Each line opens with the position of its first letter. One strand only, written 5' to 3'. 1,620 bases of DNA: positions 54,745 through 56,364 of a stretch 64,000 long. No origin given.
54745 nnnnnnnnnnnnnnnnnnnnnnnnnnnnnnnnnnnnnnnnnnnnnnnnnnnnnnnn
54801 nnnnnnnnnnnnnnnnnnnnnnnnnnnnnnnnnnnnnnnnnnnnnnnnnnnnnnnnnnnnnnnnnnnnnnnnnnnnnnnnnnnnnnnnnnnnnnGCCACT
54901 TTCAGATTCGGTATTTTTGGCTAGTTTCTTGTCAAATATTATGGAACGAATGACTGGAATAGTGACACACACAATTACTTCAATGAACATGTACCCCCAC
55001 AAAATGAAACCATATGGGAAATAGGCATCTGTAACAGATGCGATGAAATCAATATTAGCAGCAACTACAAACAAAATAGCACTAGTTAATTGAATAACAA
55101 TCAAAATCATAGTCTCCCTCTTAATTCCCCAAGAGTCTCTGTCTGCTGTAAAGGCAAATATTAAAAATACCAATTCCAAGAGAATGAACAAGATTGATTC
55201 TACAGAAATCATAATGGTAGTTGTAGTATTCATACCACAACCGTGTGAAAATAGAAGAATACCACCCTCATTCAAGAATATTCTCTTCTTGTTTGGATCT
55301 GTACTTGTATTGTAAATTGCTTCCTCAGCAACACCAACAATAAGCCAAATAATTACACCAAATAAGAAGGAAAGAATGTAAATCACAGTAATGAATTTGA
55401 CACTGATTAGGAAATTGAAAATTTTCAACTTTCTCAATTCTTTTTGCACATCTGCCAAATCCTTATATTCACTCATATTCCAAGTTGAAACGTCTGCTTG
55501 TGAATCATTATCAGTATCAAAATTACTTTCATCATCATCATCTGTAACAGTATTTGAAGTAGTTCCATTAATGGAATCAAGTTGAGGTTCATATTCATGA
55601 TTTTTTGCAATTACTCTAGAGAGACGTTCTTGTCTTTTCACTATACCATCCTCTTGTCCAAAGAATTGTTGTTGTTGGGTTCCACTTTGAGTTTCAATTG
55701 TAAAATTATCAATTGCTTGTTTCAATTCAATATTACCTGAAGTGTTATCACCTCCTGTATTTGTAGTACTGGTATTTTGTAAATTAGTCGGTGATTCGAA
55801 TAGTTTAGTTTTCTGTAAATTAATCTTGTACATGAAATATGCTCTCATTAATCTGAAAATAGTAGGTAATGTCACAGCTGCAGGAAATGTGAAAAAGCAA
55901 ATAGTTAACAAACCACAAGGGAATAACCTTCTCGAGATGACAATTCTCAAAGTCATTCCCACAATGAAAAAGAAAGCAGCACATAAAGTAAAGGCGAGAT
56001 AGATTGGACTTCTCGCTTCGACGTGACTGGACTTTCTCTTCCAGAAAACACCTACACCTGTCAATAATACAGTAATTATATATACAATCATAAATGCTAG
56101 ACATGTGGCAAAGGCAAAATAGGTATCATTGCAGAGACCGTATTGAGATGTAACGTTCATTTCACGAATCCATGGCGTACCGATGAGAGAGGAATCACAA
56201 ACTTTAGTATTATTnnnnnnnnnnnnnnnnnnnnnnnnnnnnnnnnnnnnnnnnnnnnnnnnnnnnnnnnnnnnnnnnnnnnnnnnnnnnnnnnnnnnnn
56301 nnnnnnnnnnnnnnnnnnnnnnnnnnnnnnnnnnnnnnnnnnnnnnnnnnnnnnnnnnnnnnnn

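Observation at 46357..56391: Cluster of three paralogous 7TM-RGS receptor-like genes within 10 kb, interleaved with a secreted repeat protein, a DUF4419-like gene and a Rieske-domain gene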

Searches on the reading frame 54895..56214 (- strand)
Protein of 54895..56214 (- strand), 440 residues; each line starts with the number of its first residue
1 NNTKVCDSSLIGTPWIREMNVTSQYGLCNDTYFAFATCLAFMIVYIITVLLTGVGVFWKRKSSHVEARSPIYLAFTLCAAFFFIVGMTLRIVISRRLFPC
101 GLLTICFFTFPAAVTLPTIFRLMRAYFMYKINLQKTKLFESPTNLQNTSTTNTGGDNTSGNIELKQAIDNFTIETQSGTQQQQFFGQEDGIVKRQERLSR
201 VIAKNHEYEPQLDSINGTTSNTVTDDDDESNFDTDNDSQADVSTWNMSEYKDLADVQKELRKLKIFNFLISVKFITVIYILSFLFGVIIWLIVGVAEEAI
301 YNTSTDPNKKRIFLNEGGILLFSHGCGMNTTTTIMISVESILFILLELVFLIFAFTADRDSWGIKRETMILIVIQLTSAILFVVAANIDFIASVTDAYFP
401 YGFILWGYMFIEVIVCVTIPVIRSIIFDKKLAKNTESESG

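Call 54: search_protein_representatives(alignment_id=A1)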
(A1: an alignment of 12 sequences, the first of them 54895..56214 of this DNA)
Query: 12 sequences, 443 profile positions. Proteins with E-value up to 0.001 (for the whole library): 211; up to 1e-10: 143; up to 1e-30: 89. The best 150 are listed.
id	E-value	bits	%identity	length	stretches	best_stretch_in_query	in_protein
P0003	2.6e-184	629.9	-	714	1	2-438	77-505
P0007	1.3e-179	614.4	-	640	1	3-442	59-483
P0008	1.6e-173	594.3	-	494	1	2-436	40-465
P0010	2.6e-168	577.2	-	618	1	2-441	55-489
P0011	6.0e-164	562.8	-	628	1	2-440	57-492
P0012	5.9e-162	556.2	-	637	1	2-437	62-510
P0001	3.8e-145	500.8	-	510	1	68-439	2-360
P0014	1.4e-122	426.5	-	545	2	198-436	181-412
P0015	2.3e-122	425.7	-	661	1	2-437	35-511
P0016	1.2e-105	370.6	-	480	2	218-427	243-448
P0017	1.3e-105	370.5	-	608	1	2-439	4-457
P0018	2.5e-105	369.6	-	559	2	221-436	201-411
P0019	3.9e-105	368.9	-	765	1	5-436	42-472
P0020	7.4e-105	368.0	-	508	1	2-438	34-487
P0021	2.8e-101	356.2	-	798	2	143-436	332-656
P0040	1.1e-71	258.7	-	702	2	29-435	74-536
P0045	1.5e-60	222.0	-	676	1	2-432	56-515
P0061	1.7e-48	182.3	-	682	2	67-434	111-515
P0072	7.9e-43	163.6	-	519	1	33-441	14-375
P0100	2.3e-29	119.2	-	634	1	38-429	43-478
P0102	8.2e-28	114.1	-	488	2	33-148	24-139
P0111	8.1e-24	100.9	-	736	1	267-436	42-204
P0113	3.9e-23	98.7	-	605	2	31-151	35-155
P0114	7.5e-23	97.8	-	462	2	41-142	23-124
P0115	4.6e-22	95.2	-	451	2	28-149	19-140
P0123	2.2e-18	83.0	-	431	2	48-149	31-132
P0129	1.8e-15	73.4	-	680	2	36-211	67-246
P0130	2.9e-15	72.8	-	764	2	31-127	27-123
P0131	3.1e-15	72.7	-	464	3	35-147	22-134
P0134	2.6e-14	69.6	-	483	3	31-152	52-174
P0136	2.2e-13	66.6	-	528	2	31-154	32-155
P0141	5.0e-12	62.1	-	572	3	34-146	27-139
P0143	1.4e-11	60.6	-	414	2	36-135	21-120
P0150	1.1e-10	57.7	-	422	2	36-143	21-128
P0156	2.1e-10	56.7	-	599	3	34-146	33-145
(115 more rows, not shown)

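Call 57: list_cluster_members(proteins=[P0015, P0019, P0040, P0045, P0061, P0100, P0129, P0130, P0156, P0141])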
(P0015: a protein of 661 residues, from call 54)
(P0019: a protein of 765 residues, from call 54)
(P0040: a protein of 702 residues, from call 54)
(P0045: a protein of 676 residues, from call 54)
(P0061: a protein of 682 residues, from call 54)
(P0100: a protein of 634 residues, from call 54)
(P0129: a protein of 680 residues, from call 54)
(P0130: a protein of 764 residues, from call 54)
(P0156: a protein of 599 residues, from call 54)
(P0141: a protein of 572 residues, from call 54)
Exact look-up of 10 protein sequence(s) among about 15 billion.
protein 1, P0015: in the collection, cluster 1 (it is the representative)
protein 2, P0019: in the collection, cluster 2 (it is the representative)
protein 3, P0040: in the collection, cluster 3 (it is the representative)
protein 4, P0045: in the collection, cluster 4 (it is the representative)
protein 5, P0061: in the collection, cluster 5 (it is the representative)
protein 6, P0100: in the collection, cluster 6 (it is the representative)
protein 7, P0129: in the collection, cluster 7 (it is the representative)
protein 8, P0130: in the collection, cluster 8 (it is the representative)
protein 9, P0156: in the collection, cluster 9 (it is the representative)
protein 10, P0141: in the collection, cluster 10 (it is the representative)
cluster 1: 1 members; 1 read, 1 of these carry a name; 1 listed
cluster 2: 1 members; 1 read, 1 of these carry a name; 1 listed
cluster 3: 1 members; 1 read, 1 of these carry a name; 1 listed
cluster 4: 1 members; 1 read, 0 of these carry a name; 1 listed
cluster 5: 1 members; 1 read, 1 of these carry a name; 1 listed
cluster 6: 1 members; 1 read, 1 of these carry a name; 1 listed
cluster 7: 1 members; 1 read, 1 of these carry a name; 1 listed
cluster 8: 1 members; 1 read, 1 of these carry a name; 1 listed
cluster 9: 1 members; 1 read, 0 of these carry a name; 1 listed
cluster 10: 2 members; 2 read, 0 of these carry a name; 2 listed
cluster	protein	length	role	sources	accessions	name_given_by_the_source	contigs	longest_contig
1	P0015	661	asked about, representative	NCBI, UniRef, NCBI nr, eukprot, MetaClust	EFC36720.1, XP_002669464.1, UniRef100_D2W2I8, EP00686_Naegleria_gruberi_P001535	predicted protein [Naegleria gruberi] | Predicted protein n=1 Tax=Naegleria gruberi TaxID=5762 RepID=D2W2I8_NAEGR | uncharacterized protein NAEGRDRAFT_75602 [Naegleria gruberi]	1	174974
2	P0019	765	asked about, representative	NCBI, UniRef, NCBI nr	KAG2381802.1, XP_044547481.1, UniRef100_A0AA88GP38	hypothetical protein C9374_006186 [Naegleria lovaniensis] | RGS domain-containing protein n=1 Tax=Naegleria lovaniensis TaxID=51637 ... | uncharacterized protein C9374_006186 [Naegleria lovaniensis]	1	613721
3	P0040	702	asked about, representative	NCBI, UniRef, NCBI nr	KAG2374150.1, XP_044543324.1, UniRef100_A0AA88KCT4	hypothetical protein C9374_010987 [Naegleria lovaniensis] | RGS domain-containing protein n=1 Tax=Naegleria lovaniensis TaxID=51637 ... | uncharacterized protein C9374_010987 [Naegleria lovaniensis]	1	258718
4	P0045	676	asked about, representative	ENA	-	-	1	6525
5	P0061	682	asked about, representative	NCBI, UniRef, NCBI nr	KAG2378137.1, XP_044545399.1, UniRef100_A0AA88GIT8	hypothetical protein C9374_008759 [Naegleria lovaniensis] | RGS domain-containing protein n=1 Tax=Naegleria lovaniensis TaxID=51637 ... | uncharacterized protein C9374_008759 [Naegleria lovaniensis]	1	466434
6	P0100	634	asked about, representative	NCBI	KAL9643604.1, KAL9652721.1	hypothetical protein ABK040_015771 [Willaertia magna]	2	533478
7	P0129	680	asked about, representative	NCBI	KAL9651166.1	hypothetical protein ABK040_008238 [Willaertia magna]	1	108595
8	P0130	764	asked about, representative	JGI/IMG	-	hypothetical protein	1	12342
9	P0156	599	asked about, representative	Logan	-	-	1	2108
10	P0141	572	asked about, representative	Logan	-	-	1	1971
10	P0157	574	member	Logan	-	-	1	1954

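Call 64: search_protein_families(library=pfam, proteins=[P0130, P0136, P0156, P0141, P0113, P0129, P0100, P0111, P0045, P0061], max_evalue=0.01)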
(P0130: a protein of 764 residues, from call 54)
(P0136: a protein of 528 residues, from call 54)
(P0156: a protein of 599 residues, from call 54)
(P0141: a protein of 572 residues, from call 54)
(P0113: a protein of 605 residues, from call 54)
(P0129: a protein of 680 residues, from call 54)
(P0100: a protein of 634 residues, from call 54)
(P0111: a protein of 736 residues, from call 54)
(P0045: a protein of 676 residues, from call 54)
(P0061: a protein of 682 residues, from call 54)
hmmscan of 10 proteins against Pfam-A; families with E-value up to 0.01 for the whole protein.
P0130 (764 aa): 0 families

P0136 (528 aa): 0 families

P0156 (599 aa): 1 family
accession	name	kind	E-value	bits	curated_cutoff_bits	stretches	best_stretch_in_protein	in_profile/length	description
PF00615.24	RGS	-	2.6e-13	50.8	23.9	1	318-389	4-71/117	Regulator of G protein signaling domain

P0141 (572 aa): 1 family
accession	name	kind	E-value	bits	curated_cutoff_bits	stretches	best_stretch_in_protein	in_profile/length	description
PF00615.24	RGS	-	9e-17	62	23.9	2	313-389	2-72/117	Regulator of G protein signaling domain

P0113 (605 aa): 1 family
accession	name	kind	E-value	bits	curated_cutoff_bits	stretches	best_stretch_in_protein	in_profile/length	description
PF00615.24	RGS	-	2.8e-11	44.3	23.9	1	344-412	2-70/117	Regulator of G protein signaling domain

P0129 (680 aa): 1 family
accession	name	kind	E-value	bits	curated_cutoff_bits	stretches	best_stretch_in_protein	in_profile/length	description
PF00615.24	RGS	-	5.8e-05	23.9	23.9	1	491-578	6-83/117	Regulator of G protein signaling domain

P0100 (634 aa): 1 family
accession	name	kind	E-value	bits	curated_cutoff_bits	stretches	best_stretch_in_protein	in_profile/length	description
PF00615.24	RGS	-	4.9e-10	40.3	23.9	1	498-606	3-109/117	Regulator of G protein signaling domain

P0111 (736 aa): 2 families
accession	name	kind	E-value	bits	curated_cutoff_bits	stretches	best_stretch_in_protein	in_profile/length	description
PF13475.11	DUF4116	-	3.7e-97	318.2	24.9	11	392-440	1-49/49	Domain of unknown function (DUF4116)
PF00615.24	RGS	-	2.5e-09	38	23.9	1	210-292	2-82/117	Regulator of G protein signaling domain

P0045 (676 aa): 2 families
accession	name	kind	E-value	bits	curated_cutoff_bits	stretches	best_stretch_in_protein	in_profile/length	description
PF00615.24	RGS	-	6e-10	40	23.9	1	528-626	4-98/117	Regulator of G protein signaling domain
PF09128.16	RGS-like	-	0.0057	16.9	27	1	546-638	28-119/191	Regulator of G protein signalling-like domain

P0061 (682 aa): 1 family
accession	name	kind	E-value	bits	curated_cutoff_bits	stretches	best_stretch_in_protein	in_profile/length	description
PF00615.24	RGS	-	0.0043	17.9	23.9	0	542-617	6-82/117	Regulator of G protein signaling domain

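Call 77: list_cluster_members(proteins=[P0150, P0134, P0131, P0123, P0114, P0102, P0072, P0115, P0143, P0113])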
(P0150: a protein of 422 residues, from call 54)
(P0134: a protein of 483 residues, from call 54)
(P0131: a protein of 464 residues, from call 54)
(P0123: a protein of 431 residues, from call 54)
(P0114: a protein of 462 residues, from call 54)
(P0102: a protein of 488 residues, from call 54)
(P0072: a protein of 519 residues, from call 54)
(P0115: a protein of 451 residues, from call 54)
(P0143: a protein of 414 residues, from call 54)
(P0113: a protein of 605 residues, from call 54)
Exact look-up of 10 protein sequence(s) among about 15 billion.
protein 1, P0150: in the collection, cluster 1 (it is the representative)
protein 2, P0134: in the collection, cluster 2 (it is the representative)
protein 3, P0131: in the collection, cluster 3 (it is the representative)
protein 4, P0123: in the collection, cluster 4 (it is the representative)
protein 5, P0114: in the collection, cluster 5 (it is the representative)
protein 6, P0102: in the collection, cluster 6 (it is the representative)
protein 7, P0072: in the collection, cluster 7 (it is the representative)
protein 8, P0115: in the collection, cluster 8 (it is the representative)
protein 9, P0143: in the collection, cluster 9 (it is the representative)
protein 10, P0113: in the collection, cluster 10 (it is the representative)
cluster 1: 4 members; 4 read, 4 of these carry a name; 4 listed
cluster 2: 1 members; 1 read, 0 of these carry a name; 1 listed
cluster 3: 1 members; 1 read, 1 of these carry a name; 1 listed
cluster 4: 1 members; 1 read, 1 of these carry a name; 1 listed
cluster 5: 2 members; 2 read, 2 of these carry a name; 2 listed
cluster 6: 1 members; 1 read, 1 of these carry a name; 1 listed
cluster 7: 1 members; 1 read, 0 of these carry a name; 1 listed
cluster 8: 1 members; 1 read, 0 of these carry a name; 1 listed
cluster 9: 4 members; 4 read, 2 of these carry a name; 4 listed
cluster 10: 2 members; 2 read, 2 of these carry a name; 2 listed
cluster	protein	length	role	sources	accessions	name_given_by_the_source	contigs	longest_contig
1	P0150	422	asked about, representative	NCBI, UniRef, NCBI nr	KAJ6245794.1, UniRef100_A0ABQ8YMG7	regulator of g protein signaling [Anaeramoeba flamelloides] | Regulator of g protein signaling n=1 Tax=Anaeramoeba flamelloides TaxID=1746091 ...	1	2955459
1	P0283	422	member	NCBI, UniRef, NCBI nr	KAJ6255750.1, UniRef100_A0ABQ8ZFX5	regulator of g protein signaling [Anaeramoeba flamelloides] | Regulator of g protein signaling n=1 Tax=Anaeramoeba flamelloides TaxID=1746091 ...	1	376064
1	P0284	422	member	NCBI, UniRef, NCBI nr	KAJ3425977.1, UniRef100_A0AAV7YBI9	regulator of g protein signaling [Anaeramoeba flamelloides] | Regulator of g protein signaling n=1 Tax=Anaeramoeba flamelloides TaxID=1746091 ...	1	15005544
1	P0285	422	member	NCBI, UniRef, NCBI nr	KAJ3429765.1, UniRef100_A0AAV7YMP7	regulator of g protein signaling [Anaeramoeba flamelloides] | Regulator of g protein signaling n=1 Tax=Anaeramoeba flamelloides TaxID=1746091 ...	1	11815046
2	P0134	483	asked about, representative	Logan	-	-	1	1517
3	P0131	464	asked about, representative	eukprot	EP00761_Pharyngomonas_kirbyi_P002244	gb/GECH01002248.1/.p1 GENE.gb/GECH01002248.1/~~gb/GECH01002248.1/.p1 ORF type:complete ...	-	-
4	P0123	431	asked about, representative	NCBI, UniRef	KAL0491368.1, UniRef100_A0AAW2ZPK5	hypothetical protein AKO1_009880 [Acrasis kona] | RGS domain-containing protein n=1 Tax=Acrasis kona TaxID=1008807 RepID=A0AAW2ZPK5_9EUKA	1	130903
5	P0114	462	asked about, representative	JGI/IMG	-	hypothetical protein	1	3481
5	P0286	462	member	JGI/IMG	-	hypothetical protein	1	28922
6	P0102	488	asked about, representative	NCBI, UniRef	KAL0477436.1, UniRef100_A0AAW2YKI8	regulator of G-protein signaling [Acrasis kona] | Regulator of G-protein signaling n=1 Tax=Acrasis kona TaxID=1008807 RepID=A0AAW2YKI8_9EUKA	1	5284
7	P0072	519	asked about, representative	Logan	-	-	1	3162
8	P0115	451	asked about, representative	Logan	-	-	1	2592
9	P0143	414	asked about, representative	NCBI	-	-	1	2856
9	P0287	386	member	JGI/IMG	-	hypothetical protein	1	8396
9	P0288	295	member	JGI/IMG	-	hypothetical protein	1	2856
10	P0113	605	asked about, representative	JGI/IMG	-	predicted small integral membrane protein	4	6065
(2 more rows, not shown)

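Call 80: search_solved_structures(query=A1, max_evalue=10, show_alignments=0)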
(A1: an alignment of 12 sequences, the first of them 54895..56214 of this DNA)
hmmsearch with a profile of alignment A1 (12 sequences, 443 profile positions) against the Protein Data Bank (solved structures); distinct sequences matched with E-value up to 10: 2.
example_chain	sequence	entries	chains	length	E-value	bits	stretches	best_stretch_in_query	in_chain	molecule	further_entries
6xkw_n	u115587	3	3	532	0.24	13.6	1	41-88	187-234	Cytochrome c oxidase, Cbb3-type, subunit I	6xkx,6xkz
23fj_S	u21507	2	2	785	9.7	8.4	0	154-190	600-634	Snf5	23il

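Call 81: find_homologous_proteins(query=A1, max_evalue=0.00001)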
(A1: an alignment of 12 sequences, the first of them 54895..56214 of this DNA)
Query A1 (12 sequences) (440 aa, profile of the alignment): 8 proteins with E <= 0.00001 among 8000 candidates.
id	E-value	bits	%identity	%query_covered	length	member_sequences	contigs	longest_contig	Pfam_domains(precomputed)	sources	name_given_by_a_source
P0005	7.5e-193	660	81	100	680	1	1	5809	PF00615.25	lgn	-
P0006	1.8e-189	649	100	100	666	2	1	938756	PF00615.25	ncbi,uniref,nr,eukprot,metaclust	ncbi:predicted protein [Naegleria gruberi]|uniref:Predicted protein n=1 Tax=Naegleria gruberi TaxID=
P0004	3.2e-189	648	55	51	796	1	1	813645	PF00615.25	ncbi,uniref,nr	ncbi:hypothetical protein C9374_011232 [Naegleria lovaniensis]|uniref:RGS domain-containing protein 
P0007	4.2e-179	614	50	97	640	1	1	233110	PF00615.25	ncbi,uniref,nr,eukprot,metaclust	ncbi:predicted protein [Naegleria gruberi]|uniref:Predicted protein n=1 Tax=Naegleria gruberi TaxID=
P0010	8.2e-168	577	29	100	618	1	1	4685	PF00615.25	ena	-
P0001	1.2e-144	501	46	83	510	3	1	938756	PF00615.25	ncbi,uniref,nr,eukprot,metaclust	ncbi:predicted protein [Naegleria gruberi]|uniref:Predicted protein n=1 Tax=Naegleria gruberi TaxID=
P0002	2.7e-144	500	47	83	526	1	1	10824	PF00615.25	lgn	-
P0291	3.6e-143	496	47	100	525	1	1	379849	PF00615.25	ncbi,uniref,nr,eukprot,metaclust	ncbi:predicted protein [Naegleria gruberi]|uniref:Predicted protein n=1 Tax=Naegleria gruberi TaxID=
